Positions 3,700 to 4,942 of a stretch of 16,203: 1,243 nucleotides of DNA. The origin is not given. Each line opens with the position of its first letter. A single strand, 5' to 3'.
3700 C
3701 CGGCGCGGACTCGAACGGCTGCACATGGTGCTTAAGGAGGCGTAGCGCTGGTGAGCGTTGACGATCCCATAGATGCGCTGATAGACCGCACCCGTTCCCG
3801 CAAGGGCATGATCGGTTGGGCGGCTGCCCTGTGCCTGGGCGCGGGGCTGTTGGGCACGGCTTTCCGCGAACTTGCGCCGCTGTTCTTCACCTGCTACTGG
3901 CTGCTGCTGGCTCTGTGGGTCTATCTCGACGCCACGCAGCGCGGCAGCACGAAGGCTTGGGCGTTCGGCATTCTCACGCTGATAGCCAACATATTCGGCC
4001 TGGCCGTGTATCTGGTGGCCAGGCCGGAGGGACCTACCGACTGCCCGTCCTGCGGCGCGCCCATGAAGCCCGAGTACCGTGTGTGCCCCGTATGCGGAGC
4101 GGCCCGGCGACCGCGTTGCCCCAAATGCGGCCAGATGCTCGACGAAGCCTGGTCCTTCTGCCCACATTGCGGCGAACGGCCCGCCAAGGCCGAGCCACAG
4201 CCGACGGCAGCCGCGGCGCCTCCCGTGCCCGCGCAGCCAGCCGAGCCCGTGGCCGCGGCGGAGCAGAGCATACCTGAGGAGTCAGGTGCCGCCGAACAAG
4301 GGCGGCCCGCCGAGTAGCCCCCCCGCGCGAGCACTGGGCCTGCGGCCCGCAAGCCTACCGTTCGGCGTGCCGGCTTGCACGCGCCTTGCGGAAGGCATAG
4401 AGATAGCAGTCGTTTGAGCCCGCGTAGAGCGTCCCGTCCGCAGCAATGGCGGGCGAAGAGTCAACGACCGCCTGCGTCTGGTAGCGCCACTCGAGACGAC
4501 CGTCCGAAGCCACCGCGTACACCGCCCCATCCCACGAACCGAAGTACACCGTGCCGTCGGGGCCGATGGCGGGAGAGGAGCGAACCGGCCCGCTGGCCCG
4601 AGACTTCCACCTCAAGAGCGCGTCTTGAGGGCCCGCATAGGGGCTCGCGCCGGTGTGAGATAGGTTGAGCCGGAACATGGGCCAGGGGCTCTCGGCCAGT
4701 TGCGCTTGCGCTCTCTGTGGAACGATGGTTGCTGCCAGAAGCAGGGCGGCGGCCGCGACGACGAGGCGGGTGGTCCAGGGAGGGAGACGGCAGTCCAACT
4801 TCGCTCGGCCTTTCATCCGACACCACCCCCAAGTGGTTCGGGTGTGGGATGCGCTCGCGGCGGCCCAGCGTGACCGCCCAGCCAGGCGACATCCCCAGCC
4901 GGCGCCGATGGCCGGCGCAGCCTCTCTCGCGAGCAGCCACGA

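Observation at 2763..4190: Duplicated module: PLDc_N-like two-helix membrane hairpin fused to a 4xCxxC double zinc ribbon, present in both flanking genes of the sigma factor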

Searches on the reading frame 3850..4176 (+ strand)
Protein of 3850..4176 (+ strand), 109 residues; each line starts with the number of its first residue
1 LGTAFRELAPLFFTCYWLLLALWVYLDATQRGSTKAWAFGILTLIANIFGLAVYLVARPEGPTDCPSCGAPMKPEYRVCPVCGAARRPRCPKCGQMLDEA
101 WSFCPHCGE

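Call 39: find_homologous_proteins(query=A3, max_evalue=1e-10)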
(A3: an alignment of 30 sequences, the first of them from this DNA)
Query A3 (30 sequences) (109 aa, profile of the alignment): 690 proteins with E <= 1e-10 among 4487 candidates; the best 120 are listed.
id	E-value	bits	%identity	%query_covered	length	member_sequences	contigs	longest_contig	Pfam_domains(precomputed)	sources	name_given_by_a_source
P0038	1.5e-36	143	37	83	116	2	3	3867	PF18912.7,PF13240.12,PF12773.14,PF17032.11,PF10571.16,PF24460.2,PF13248.12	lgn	-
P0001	2.2e-34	136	100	100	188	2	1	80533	PF13240.12,PF12773.14,PF17032.11,PF24460.2,PF13248.12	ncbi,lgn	-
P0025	4.1e-34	135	38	83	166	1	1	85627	PF18912.7,PF13240.12,PF12773.14,PF17032.11,PF10571.16,PF24460.2,PF13248.12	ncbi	-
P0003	1.1e-33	134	65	100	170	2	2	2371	PF13240.12,PF12773.14,PF17032.11,PF13248.12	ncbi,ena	-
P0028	1.9e-33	133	39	93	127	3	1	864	PF13240.12,PF12773.14,PF17032.11,PF24460.2,PF13248.12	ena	-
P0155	8.1e-33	131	38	83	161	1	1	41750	PF13240.12,PF12773.14,PF17032.11,PF10571.16,PF24460.2,PF13248.12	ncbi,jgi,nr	ncbi:MAG: zinc ribbon domain-containing protein [Acidobacteria bacterium]|nr:zinc ribbon domain-cont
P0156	1.8e-31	127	33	91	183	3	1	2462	PF13240.12,PF12773.14,PF17032.11,PF10571.16,PF13248.12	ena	-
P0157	3.8e-31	126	39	81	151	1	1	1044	PF13240.12,PF12773.14,PF17032.11,PF10571.16,PF13248.12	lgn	-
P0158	3.9e-31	126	33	100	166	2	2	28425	PF13240.12,PF12773.14,PF17032.11,PF24460.2,PF13248.12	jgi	jgi:RNA polymerase subunit RPABC4/transcription elongation factor Spt4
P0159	4.3e-31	125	39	83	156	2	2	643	PF13240.12,PF12773.14,PF17032.11,PF10571.16,PF24460.2,PF13248.12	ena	-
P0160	4.4e-31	125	29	91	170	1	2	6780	PF13240.12,PF12773.14,PF17032.11,PF13248.12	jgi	jgi:RNA polymerase subunit RPABC4/transcription elongation factor Spt4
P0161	4.6e-31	125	35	92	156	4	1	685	PF13240.12,PF12773.14,PF17032.11,PF10571.16,PF13248.12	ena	-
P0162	6.4e-31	125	35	84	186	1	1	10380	PF13240.12,PF12773.14,PF17032.11,PF13248.12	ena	-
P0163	7.0e-31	125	33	93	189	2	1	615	PF18912.7,PF13240.12,PF12773.14,PF17032.11,PF24463.2,PF13248.12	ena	-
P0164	7.6e-31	125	32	79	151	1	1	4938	PF13240.12,PF12773.14,PF17032.11,PF10571.16,PF13248.12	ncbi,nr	ncbi:MAG: zinc-ribbon domain-containing protein [bacterium]|nr:zinc-ribbon domain-containing protein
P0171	1.4e-30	124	39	91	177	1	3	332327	PF18912.7,PF13240.12,PF12773.14,PF17032.11,PF24463.2,PF24460.2,PF13248.12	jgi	jgi:Double zinc ribbon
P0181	2.4e-30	123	34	80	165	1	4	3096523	PF18912.7,PF13240.12,PF12773.14,PF17032.11,PF10571.16,PF24460.2,PF13248.12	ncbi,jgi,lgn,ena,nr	ncbi:MAG TPA: zinc ribbon domain-containing protein [Candidatus Limnocylindrales bacterium]|nr:zinc 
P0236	1.6e-29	120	35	81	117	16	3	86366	PF13240.12,PF12773.14,PF13248.12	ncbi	-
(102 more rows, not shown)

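Call 41: find_encoding_contigs(protein=P0155, flank=4000, max_places=1)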
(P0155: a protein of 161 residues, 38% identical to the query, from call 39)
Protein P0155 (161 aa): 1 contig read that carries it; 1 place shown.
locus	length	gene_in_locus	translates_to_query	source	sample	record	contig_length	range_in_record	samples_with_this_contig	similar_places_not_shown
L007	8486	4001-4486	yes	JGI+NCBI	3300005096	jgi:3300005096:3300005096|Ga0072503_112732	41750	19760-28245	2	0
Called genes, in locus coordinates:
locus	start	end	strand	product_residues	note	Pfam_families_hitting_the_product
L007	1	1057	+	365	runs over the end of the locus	PF26390:MamS_MamX, PF09968:DUF2202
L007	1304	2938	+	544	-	PF00171:Aldedh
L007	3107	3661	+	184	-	PF04542:Sigma70_r2, PF08281:Sigma70_r4_2, PF04545:Sigma70_r4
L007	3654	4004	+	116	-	-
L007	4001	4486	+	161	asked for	PF17032:Zn_ribbon_15 (faint), PF10571:UPF0547 (faint), PF24460:DUF7575 (faint), PF12773:DZR, PF13248:Zn_ribbon_3 (weak), PF13240:Zn_Ribbon_1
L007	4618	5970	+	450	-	PF02881:SRP54_N, PF13401:AAA_22 (weak), PF00448:SRP54, PF02978:SRP_SPB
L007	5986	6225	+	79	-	PF00886:Ribosomal_S16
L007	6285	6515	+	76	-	PF13083:KH_KhpA-B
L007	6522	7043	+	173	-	PF01782:RimM, PF05239:PRC, PF24986:PRC_RimM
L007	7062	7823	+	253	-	PF01746:tRNA_m1G_MT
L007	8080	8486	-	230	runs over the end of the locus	-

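Call 42: find_encoding_contigs(protein=P0181, flank=4000, max_places=1)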
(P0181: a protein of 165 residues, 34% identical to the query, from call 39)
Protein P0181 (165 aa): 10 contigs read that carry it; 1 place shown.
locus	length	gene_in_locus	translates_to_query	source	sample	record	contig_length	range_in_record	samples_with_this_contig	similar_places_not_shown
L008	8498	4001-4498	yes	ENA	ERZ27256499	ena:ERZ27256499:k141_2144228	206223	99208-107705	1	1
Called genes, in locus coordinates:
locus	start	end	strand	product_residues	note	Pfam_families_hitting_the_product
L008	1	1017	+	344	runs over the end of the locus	PF04055:Radical_SAM, PF19288:CofH_C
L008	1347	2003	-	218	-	PF00075:RNase_H (weak), PF13456:RVT_3, PF01954:AF2212-like (weak)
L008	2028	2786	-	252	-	PF24481:CT398_CC, PF02591:Zn_ribbon_9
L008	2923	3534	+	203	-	PF04542:Sigma70_r2, PF08281:Sigma70_r4_2, PF04545:Sigma70_r4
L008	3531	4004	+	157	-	-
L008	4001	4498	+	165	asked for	PF17032:Zn_ribbon_15 (faint), PF18912:DZR_2 (faint), PF10571:UPF0547 (faint), PF24460:DUF7575 (faint), PF12773:DZR, PF13240:Zn_Ribbon_1 (faint), PF13248:Zn_ribbon_3 (weak)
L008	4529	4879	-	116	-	PF19762:DUF6249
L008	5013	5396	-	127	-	-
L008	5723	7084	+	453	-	PF00675:Peptidase_M16, PF05193:Peptidase_M16_C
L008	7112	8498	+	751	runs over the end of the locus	PF00675:Peptidase_M16, PF05193:Peptidase_M16_C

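Call 43: find_encoding_contigs(protein=P0171, flank=4000, max_places=1)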
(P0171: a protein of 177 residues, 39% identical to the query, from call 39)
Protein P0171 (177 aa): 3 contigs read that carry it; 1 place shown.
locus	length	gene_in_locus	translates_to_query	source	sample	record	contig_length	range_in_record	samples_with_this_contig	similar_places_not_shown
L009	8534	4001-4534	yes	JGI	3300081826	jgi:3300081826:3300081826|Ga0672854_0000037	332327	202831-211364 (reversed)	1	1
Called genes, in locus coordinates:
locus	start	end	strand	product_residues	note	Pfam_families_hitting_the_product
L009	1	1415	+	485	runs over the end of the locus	PF01523:PmbA_TldD_1st, PF19289:PmbA_TldD_3rd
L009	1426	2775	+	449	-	PF19290:PmbA_TldD_2nd (faint), PF01523:PmbA_TldD_1st, PF19289:PmbA_TldD_3rd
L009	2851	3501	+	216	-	PF12645:HTH_16 (faint), PF04542:Sigma70_r2, PF08281:Sigma70_r4_2, PF04545:Sigma70_r4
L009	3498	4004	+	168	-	PF13490:zf-HC2 (weak)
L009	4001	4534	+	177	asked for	PF17032:Zn_ribbon_15 (faint), PF18912:DZR_2 (weak), PF12773:DZR, PF13240:Zn_Ribbon_1 (weak), PF24460:DUF7575 (faint), PF24463:DUF7577, PF13248:Zn_ribbon_3 (weak)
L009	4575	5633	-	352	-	-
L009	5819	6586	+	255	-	PF00106:adh_short, PF01370:Epimerase (weak), PF13561:adh_short_C2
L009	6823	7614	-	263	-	PF00072:Response_reg, PF01627:Hpt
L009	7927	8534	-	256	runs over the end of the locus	PF00072:Response_reg, PF04397:LytTR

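Call 53: find_encoding_contigs(protein=P0236, flank=4000, max_places=1)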
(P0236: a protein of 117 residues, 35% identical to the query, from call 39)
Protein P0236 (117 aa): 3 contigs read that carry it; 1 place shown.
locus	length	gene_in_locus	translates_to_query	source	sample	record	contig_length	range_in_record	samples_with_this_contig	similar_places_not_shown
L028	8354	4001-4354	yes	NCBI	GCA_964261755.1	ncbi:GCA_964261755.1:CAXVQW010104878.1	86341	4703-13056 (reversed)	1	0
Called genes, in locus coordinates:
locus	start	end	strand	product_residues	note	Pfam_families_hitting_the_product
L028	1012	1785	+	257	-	PF10410:DnaB_bind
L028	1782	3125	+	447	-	PF03979:Sigma70_r1_1, PF00140:Sigma70_r1_2, PF04542:Sigma70_r2, PF04539:Sigma70_r3, PF04545:Sigma70_r4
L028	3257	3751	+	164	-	PF04542:Sigma70_r2, PF08281:Sigma70_r4_2, PF04545:Sigma70_r4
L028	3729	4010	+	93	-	-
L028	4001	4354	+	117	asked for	PF13248:Zn_ribbon_3 (weak), PF12773:DZR, PF13240:Zn_Ribbon_1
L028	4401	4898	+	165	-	-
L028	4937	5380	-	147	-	-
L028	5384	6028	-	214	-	PF01205:Impact_N, PF09186:DUF1949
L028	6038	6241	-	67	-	PF12844:HTH_19 (weak), PF13560:HTH_31, PF01381:HTH_3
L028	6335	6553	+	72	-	-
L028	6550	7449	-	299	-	PF16360:GTP-bdg_M, PF00350:Dynamin_N (faint), PF00009:GTP_EFTU (faint), PF02421:FeoB_N (weak), PF01926:MMR_HSR1, PF19275:HflX_C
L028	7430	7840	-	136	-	PF13167:GTP-bdg_N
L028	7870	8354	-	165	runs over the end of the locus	PF01613:Flavin_Reduct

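Call 54: search_protein_families(library=ncbifam, proteins=[L028:3257-3748:+, L007:3107-3658:+, L008:2923-3531:+, L028:3729-4007:+], max_evalue=0.001)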
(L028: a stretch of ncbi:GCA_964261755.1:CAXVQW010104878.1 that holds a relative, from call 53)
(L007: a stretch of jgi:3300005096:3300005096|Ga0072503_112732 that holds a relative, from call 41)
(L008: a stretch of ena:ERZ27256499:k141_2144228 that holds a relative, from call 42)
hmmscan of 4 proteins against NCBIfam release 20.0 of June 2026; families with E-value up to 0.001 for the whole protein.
L028:3257-3748:+ (164 aa): 69 families (the best 25 are shown)
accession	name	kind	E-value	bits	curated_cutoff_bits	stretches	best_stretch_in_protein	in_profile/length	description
NF009174.0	PRK12522.1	equivalog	3.7e-31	108.5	217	1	5-158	8-169/175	RNA polymerase sigma factor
TIGR02983.1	SigE-fam_strep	subfamily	6e-27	94.5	141.55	1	4-158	10-160/162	SigE family RNA polymerase sigma factor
TIGR02937.1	sigma70-ECF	superfamily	3.4e-26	91.8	42.9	1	5-155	6-164/165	sigma-70 family RNA polymerase sigma factor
NF008888.0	PRK11922.1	equivalog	2.7e-25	89.3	204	1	6-159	36-199/231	RNA polymerase sigma factor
NF007216.0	PRK09638.1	equivalog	9.1e-24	84.2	194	1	6-157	24-175/180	RNA polymerase sigma factor SigY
TIGR02954.1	Sig70_famx3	hypoth_equivalog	1e-23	84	188.5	1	6-158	22-169/170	RNA polymerase sigma-70 factor, TIGR02954 family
NF007225.0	PRK09643.1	equivalog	8.1e-23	81.2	190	1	7-158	34-184/204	RNA polymerase sigma factor SigM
TIGR02947.1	SigH_actino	hypoth_equivalog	6.4e-22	78.2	251.55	1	8-157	19-180/193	RNA polymerase sigma-70 factor, TIGR02947 family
NF007229.0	PRK09647.1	equivalog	2e-21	76.4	265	1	6-160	50-206/220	RNA polymerase sigma factor SigE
TIGR02989.1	Sig-70_gvs1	subfamily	1.4e-20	73.9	124.55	1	6-154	7-156/158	RNA polymerase sigma-70 factor, Rhodopirellula/Verrucomicrobium family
NF009195.0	PRK12543.1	subfamily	1.9e-20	73.1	197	1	12-160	32-182/192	RNA polymerase sigma factor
NF006930.0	PRK09415.1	subfamily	4.3e-20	72.3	198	1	2-158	18-177/179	RNA polymerase factor sigma C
NF009171.0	PRK12518.1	equivalog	7.6e-20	71.5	208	1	7-159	34-187/191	RNA polymerase sigma factor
NF009185.0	PRK12533.1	equivalog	1.9e-19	70.2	248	1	14-159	43-196/231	RNA polymerase sigma factor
NF053879.1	RNAPolSigSigVBac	equivalog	2e-19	69.8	190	1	5-159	9-158/160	RNA polymerase sigma factor SigV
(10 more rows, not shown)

L007:3107-3658:+ (184 aa): 74 families (the best 25 are shown)
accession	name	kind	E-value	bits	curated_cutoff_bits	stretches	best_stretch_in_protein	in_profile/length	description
NF009174.0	PRK12522.1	equivalog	1.4e-39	135.9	217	1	19-180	6-169/175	RNA polymerase sigma factor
NF009166.1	PRK12513.1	equivalog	8.1e-35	120.3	206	1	2-182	8-190/193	RNA polymerase sigma factor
NF007216.0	PRK09638.1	equivalog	2.3e-34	118.7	194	1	1-181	3-177/180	RNA polymerase sigma factor SigY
TIGR02937.1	sigma70-ECF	superfamily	2.7e-29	101.9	42.9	1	17-178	2-165/165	sigma-70 family RNA polymerase sigma factor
NF007223.0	PRK09641.1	equivalog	2.7e-28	99.1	209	1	5-180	7-186/187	RNA polymerase sigma factor SigW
NF006930.0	PRK09415.1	subfamily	2.8e-27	95.7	198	1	14-181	14-178/179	RNA polymerase factor sigma C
TIGR02954.1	Sig70_famx3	hypoth_equivalog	5.7e-26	91.3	188.5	1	1-180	1-169/170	RNA polymerase sigma-70 factor, TIGR02954 family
TIGR02950.1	SigM_subfam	subfamily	5.3e-25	88.1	147.95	1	21-178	5-158/159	RNA polymerase sigma factor, SigM family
NF008888.0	PRK11922.1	equivalog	2.4e-24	86.2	204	1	2-180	16-198/231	RNA polymerase sigma factor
NF007225.0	PRK09643.1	equivalog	5.2e-24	85.1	190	1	3-180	14-184/204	RNA polymerase sigma factor SigM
TIGR02948.1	SigW_bacill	equivalog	5.3e-24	85.3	243.1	1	5-179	7-185/187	RNA polymerase sigma factor SigW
NF009171.0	PRK12518.1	equivalog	1.5e-22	80.3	208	1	3-180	14-186/191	RNA polymerase sigma factor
NF053879.1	RNAPolSigSigVBac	equivalog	1.8e-22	79.7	190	1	21-182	9-159/160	RNA polymerase sigma factor SigV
TIGR02939.1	RpoE_Sigma70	equivalog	2e-22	80.1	236.15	1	3-178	7-186/190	RNA polymerase sigma factor RpoE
NF009195.0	PRK12543.1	subfamily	4.3e-22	78.5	197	1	4-181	8-181/192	RNA polymerase sigma factor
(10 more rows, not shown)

L008:2923-3531:+ (203 aa): 90 families (the best 25 are shown)
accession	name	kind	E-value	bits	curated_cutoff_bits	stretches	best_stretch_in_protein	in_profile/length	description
NF009166.1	PRK12513.1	equivalog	1.5e-44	152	206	1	18-195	13-188/193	RNA polymerase sigma factor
NF007223.0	PRK09641.1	equivalog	5.1e-37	127.5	209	1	18-195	9-186/187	RNA polymerase sigma factor SigW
TIGR02948.1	SigW_bacill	equivalog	3.7e-32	111.9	243.1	1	18-194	9-185/187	RNA polymerase sigma factor SigW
TIGR02937.1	sigma70-ECF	superfamily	4.9e-32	110.8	42.9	1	27-193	1-165/165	sigma-70 family RNA polymerase sigma factor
NF009172.0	PRK12519.1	subfamily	9e-30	103.7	222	1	19-195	21-191/194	RNA polymerase sigma factor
NF008888.0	PRK11922.1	equivalog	7.2e-29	101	204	1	18-195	21-198/231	RNA polymerase sigma factor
TIGR02952.1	Sig70_famx2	equivalog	2.7e-26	92.5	206.45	1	18-193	2-170/170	ECF subfamily RNA polymerase sigma factor, BldN family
NF004113.0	PRK05602.1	equivalog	5.8e-26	91.4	208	1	18-196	36-204/211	RNA polymerase sigma factor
NF007216.0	PRK09638.1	equivalog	7.9e-26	90.9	194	1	18-195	9-176/180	RNA polymerase sigma factor SigY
NF058625.1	sigma_PG0214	equivalog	1.4e-24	86.7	130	1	32-195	9-163/170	GFO_1088 family ECF-type sigma factor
NF009168.0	PRK12515.1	subfamily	2.5e-24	85.8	236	1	16-194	11-180/189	RNA polymerase sigma factor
TIGR02985.1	Sig70_bacteroi1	subfamily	4e-24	85.7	126.4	1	31-193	5-162/162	RNA polymerase sigma-70 factor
TIGR02983.1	SigE-fam_strep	subfamily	1.4e-23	83.5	141.55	1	25-196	4-161/162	SigE family RNA polymerase sigma factor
NF007228.0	PRK09646.1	subfamily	4.2e-23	82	226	1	18-194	21-191/194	ECF RNA polymerase sigma factor SigK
TIGR02950.1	SigM_subfam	subfamily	9.4e-23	80.8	147.95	1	29-193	2-158/159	RNA polymerase sigma factor, SigM family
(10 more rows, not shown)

L028:3729-4007:+ (93 aa): 0 families

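Call 71: search_protein_families(library=pfam, proteins=[P0155, P0181, P0171], max_evalue=1)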
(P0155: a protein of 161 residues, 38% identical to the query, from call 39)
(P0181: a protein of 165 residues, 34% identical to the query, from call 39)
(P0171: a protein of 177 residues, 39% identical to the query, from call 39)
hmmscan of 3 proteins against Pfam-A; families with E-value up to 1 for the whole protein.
P0155 (161 aa): 42 families (the best 25 are shown)
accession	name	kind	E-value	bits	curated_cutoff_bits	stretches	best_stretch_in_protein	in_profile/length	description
PF13240.11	Zn_Ribbon_1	-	7.1e-13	48.3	25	2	132-154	1-23/23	zinc-ribbon domain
PF13248.11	Zn_ribbon_3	-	7.8e-12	44.7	27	2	132-154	4-26/26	zinc-ribbon domain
PF12773.13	DZR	-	2.9e-11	43.8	27.3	1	108-151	1-45/45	Double zinc ribbon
PF17032.10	Zn_ribbon_15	-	5.3e-08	34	28.9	2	105-126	52-73/73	zinc-ribbon family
PF24460.1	DUF7575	-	5.3e-08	32.5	28.5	2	107-129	5-27/28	Domain of unknown function (DUF7575)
PF10571.15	UPF0547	-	2.1e-07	31.3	29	1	132-153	2-23/26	Uncharacterised protein family UPF0547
PF23146.2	Zf_IFT144_1st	-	0.00022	21.5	27.5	1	142-154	2-14/25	IFT144, first zinc finger domain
PF04135.18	Nop10p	-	0.0007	20.1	27.2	1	101-113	13-25/52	Nucleolar RNA-binding protein, Nop10p family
PF07282.18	Cas12f1-like_TNB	-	0.00072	20.1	26.3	1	132-155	30-51/60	Cas12f1-like, TNB domain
PF07191.17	Zn_ribbon_6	-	0.0012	19.3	25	1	108-155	3-40/67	Double zinc ribbon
PF14149.11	YhfH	-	0.0019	18.4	27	0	145-155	14-24/37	YhfH-like protein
PF18912.6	DZR_2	-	0.002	18.3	27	2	108-150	10-55/56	Double zinc ribbon domain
PF13396.11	PLDc_N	-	0.0047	17.3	23.3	1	62-101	5-41/42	Phospholipase_D-nuclease N-terminal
PF00892.27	EamA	-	0.015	16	28.2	1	10-99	2-82/135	EamA-like transporter family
PF14446.12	Prok-RING_1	-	0.027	14.9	29.1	1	104-133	3-34/54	Prokaryotic RING finger family 1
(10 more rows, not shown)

P0181 (165 aa): 34 families (the best 25 are shown)
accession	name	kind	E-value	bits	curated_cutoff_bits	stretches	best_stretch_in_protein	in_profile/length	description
PF12773.13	DZR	-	6.8e-12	45.8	27.3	1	111-154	1-45/45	Double zinc ribbon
PF13248.11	Zn_ribbon_3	-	2.9e-11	42.8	27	2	136-157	5-26/26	zinc-ribbon domain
PF13240.11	Zn_Ribbon_1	-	2.5e-10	40.2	25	2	111-131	2-22/23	zinc-ribbon domain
PF17032.10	Zn_ribbon_15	-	5.7e-09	37.1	28.9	2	108-129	52-73/73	zinc-ribbon family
PF24460.1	DUF7575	-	8.9e-08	31.8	28.5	2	109-132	4-27/28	Domain of unknown function (DUF7575)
PF10571.15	UPF0547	-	1.3e-06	28.8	29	1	109-129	1-21/26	Uncharacterised protein family UPF0547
PF18912.6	DZR_2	-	5.5e-06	26.5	27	2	107-153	6-55/56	Double zinc ribbon domain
PF14803.11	Zn_ribbon_Nudix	-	0.0011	19.3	25.6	0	124-133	2-11/34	Nudix N-terminal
PF24463.1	DUF7577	-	0.0015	18.5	28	1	110-130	4-24/27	Domain of unknown function (DUF7577)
PF21349.2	RUBY_RBDX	-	0.002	17.9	26.5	1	136-156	3-25/30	Rubrerythrin, rubredoxin-like domain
PF07191.17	Zn_ribbon_6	-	0.0057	17.1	25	1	110-145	2-41/67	Double zinc ribbon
PF07282.18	Cas12f1-like_TNB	-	0.0081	16.7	26.3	2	136-156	31-49/60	Cas12f1-like, TNB domain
PF22747.2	Zn_ribbon_DUF2089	-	0.0096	16.4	27.6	1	136-154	1-19/32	DUF2089 zinc ribbon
PF25207.1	DUF7837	-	0.013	15.9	27.8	1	122-134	34-46/47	Domain of unknown function (DUF7837)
PF13396.11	PLDc_N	-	0.021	15.2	23.3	1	61-104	2-41/42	Phospholipase_D-nuclease N-terminal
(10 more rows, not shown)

P0171 (177 aa): 20 families
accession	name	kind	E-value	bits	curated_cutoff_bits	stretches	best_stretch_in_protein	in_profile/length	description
PF13240.11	Zn_Ribbon_1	-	1.2e-10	41.2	25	2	111-132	2-23/23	zinc-ribbon domain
PF12773.13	DZR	-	2.1e-10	41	27.3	1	111-154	1-45/45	Double zinc ribbon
PF13248.11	Zn_ribbon_3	-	2.4e-09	36.8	27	2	136-155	5-24/26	zinc-ribbon domain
PF24463.1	DUF7577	-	7.2e-09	35.5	28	1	111-133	5-27/27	Domain of unknown function (DUF7577)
PF17032.10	Zn_ribbon_15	-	4e-08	34.4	28.9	2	108-129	52-73/73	zinc-ribbon family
PF18912.6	DZR_2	-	5.6e-06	26.5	27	1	108-153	7-55/56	Double zinc ribbon domain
PF24460.1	DUF7575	-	8.5e-06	25.5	28.5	2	110-132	5-27/28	Domain of unknown function (DUF7575)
PF14803.11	Zn_ribbon_Nudix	-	0.0028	18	25.6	0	136-145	3-12/34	Nudix N-terminal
PF14952.11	zf-tcix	-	0.0038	17.2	31.2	1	138-159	1-22/42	Putative treble-clef, zinc-finger, Zn-binding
PF07282.18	Cas12f1-like_TNB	-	0.018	15.6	26.3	1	135-156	30-49/60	Cas12f1-like, TNB domain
PF07191.17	Zn_ribbon_6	-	0.028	14.9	25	1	110-155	2-47/67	Double zinc ribbon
PF13396.11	PLDc_N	-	0.029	14.8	23.3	1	63-104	3-41/42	Phospholipase_D-nuclease N-terminal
PF09297.16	Zn_ribbon_NUD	-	0.092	12.9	24.8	0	136-155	6-29/32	NADH pyrophosphatase zinc ribbon domain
PF25207.1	DUF7837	-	0.11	12.9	27.8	0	121-134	33-46/47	Domain of unknown function (DUF7837)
PF24458.1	DUF7573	-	0.15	12.5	30.2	0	134-153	12-36/39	Domain of unknown function (DUF7573)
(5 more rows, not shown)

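Call 90: search_protein_families(library=pfam, proteins=[L007:3654-4001:+, L008:3531-4001:+, L009:3498-4001:+], max_evalue=0.1)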
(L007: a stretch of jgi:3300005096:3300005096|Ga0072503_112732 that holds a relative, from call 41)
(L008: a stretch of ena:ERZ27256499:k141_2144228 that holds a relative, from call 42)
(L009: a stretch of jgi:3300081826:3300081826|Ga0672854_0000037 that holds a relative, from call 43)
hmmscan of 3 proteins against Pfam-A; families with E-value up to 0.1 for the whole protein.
L007:3654-4001:+ (116 aa): 0 families

L008:3531-4001:+ (157 aa): 1 family
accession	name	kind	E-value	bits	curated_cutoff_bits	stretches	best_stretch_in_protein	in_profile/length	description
PF13490.11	zf-HC2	-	5.3e-05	23.7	22.2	1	5-37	2-34/35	Putative zinc-finger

L009:3498-4001:+ (168 aa): 1 family
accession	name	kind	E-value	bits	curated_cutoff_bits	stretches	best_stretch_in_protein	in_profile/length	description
PF13490.11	zf-HC2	-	9.7e-06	26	22.2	1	17-48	3-34/35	Putative zinc-finger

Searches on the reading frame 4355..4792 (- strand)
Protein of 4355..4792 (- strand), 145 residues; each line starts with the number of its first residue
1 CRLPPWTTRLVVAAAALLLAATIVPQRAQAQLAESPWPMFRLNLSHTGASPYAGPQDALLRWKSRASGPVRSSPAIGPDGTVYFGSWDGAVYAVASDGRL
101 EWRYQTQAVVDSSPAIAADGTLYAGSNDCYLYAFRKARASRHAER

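Call 92: search_protein_families(library=pfam, proteins=[window:4355-4792:-], max_evalue=0.0001)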
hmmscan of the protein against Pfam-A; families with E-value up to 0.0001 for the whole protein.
window:4355-4792:- (145 aa): 2 families
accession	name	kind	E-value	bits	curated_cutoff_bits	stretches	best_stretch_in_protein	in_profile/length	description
PF13570.13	Beta-prop_ACSF4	-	1.4e-11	44.8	133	1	56-135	37-119/329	Beta-alanine-activating enzyme, beta-propeller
PF13360.13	PQQ_2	-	1.8e-06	28.2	27.6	1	60-135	55-134/233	Outer membrane protein assembly factor BamB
